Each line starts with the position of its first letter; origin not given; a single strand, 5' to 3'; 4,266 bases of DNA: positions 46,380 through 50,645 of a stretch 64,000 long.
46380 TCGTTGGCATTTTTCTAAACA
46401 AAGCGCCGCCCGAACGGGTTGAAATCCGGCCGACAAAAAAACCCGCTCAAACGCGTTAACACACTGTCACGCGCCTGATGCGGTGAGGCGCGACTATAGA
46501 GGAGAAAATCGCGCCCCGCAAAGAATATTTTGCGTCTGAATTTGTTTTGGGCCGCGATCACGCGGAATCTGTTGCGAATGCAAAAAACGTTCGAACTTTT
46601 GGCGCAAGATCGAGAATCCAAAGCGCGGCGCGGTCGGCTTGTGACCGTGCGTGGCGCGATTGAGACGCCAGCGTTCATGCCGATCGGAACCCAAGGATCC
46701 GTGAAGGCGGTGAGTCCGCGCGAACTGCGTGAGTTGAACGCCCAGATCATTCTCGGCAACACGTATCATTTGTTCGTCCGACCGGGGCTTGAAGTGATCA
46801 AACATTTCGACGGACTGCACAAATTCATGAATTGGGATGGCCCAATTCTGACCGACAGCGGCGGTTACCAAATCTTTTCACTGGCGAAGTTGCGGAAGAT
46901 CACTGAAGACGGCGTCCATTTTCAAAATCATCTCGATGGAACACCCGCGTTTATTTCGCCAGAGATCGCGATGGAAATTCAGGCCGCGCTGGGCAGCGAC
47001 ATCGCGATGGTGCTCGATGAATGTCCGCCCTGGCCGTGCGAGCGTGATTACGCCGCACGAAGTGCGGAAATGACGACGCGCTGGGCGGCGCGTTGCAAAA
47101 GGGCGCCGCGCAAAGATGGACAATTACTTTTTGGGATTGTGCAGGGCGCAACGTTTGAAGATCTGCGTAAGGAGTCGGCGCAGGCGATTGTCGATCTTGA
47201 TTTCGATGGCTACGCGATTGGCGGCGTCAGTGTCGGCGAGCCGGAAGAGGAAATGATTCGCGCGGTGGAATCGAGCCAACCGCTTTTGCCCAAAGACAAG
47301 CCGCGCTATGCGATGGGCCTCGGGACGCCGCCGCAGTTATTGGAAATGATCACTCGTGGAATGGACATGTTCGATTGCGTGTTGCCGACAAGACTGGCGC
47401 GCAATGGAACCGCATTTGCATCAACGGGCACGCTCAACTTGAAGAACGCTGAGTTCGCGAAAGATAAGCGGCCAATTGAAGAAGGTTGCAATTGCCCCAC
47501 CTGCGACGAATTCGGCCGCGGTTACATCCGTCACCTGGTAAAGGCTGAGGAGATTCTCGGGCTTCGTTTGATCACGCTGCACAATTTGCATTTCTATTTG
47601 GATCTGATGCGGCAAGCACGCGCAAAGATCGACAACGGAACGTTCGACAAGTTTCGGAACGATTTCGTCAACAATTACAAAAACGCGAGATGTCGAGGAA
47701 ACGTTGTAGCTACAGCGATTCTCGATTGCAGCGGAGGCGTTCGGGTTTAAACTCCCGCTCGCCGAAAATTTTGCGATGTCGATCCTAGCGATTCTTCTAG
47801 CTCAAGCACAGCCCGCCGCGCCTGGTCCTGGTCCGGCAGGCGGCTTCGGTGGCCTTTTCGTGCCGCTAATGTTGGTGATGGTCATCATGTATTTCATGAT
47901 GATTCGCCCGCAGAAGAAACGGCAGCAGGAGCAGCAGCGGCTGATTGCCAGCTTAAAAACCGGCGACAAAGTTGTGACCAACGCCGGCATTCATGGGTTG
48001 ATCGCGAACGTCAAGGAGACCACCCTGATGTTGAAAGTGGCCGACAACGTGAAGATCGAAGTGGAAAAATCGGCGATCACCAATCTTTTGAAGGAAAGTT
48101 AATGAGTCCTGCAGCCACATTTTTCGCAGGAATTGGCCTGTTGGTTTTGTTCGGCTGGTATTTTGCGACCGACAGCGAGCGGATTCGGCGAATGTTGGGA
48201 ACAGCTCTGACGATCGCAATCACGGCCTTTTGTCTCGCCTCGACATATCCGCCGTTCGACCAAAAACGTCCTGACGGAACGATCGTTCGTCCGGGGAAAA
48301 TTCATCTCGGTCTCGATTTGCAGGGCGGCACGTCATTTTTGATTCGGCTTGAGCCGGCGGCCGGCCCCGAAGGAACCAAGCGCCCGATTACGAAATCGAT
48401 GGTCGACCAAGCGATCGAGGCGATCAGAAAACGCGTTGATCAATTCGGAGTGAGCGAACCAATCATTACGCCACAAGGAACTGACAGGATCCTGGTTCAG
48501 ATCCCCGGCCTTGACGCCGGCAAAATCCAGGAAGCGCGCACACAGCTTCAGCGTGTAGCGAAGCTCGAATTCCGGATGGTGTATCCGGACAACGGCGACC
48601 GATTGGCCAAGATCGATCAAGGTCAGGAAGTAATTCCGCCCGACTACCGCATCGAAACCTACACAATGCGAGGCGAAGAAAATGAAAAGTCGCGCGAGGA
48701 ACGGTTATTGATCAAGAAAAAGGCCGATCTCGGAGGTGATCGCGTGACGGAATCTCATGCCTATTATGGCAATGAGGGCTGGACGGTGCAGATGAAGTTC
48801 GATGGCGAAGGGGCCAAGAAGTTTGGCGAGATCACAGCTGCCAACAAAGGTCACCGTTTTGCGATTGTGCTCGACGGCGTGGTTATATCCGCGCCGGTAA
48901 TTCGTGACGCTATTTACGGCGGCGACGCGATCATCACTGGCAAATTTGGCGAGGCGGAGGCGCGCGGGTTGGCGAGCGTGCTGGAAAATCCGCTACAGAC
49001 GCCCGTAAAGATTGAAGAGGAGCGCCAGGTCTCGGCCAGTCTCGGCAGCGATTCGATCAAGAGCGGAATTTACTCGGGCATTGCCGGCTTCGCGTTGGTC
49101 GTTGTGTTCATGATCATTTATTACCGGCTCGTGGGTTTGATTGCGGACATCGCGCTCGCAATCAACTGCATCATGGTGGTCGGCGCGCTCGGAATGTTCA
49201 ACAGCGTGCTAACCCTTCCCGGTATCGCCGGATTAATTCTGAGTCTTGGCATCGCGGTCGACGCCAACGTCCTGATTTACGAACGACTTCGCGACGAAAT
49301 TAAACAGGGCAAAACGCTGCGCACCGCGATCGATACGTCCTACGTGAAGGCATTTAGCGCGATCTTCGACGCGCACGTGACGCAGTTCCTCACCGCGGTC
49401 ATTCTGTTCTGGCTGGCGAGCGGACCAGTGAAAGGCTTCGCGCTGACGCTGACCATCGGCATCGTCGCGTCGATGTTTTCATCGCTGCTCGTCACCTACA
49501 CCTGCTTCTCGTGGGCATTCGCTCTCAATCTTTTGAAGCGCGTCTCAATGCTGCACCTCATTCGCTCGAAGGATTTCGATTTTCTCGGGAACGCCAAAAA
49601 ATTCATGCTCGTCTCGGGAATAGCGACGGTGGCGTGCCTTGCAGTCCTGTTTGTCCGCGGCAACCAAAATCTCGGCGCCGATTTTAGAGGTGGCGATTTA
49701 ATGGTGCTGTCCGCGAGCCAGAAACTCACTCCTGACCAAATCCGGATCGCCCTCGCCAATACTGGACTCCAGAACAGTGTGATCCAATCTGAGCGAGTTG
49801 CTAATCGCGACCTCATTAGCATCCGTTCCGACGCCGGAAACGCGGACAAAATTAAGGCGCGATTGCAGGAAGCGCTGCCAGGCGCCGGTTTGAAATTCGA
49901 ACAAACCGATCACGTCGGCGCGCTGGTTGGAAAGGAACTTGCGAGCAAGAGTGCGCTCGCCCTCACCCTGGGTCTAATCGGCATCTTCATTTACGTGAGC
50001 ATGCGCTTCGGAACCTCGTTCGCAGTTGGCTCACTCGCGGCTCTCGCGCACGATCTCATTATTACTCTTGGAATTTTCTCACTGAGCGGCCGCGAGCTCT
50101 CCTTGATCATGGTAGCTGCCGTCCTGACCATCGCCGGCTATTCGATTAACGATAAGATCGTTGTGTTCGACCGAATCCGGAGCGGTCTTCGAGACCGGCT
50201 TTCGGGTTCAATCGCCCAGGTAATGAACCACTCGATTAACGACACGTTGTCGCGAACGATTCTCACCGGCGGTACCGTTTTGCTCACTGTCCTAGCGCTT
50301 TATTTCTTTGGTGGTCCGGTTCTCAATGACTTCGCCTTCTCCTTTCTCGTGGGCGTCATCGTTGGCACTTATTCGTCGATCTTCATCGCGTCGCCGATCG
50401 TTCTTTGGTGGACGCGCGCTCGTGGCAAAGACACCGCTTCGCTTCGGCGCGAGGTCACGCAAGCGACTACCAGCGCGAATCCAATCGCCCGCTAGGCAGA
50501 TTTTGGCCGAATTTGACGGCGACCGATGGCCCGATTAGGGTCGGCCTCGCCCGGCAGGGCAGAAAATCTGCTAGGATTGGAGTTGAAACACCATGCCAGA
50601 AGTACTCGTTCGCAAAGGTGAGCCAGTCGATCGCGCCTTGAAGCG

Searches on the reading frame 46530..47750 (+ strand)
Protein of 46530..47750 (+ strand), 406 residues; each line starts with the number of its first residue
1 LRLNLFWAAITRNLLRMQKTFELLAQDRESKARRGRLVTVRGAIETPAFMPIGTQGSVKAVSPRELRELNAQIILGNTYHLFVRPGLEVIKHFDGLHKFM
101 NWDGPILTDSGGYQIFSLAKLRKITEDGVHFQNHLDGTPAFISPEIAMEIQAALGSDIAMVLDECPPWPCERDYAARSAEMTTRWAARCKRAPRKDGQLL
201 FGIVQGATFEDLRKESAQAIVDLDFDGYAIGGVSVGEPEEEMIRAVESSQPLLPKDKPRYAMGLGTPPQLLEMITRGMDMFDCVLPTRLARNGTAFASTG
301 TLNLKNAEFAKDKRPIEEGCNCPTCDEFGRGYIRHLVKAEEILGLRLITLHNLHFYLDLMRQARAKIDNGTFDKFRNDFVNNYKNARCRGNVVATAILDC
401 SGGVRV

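Call 83: search_protein_families(library=pfam, proteins=[window:46530-47750:+], max_evalue=0.00001)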
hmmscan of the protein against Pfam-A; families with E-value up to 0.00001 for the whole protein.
window:46530-47750:+ (406 aa): 1 family
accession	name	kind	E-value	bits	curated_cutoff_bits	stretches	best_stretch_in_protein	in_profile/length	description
PF01702.25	TGT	-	5.9e-161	535.9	26.3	1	31-384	2-356/357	Queuine tRNA-ribosyltransferase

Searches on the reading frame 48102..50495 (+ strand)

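Call 83: search_protein_families(library=pfam, proteins=[window:48102-50495:+], max_evalue=0.00001)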
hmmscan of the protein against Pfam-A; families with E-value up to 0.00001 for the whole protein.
window:48102-50495:+ (797 aa): 4 families
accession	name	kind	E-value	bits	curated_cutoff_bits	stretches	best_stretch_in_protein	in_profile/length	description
PF02355.23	SecD_SecF_C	-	2.9e-81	271.9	20.5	2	598-772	14-188/189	Protein export membrane protein SecD/SecF, C-terminal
PF22599.2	SecDF_P1_head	-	1.3e-26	93.2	27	1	197-295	8-108/114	SecDF, P1 head subdomain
PF21760.3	SecD_1st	-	6.2e-21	74.1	27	1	101-160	1-58/60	Protein translocase subunit SecDF, P1 domain, N-terminal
PF07549.19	Sec_GG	-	7.4e-07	28.9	20.3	0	67-87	8-28/28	SecD/SecF GG Motif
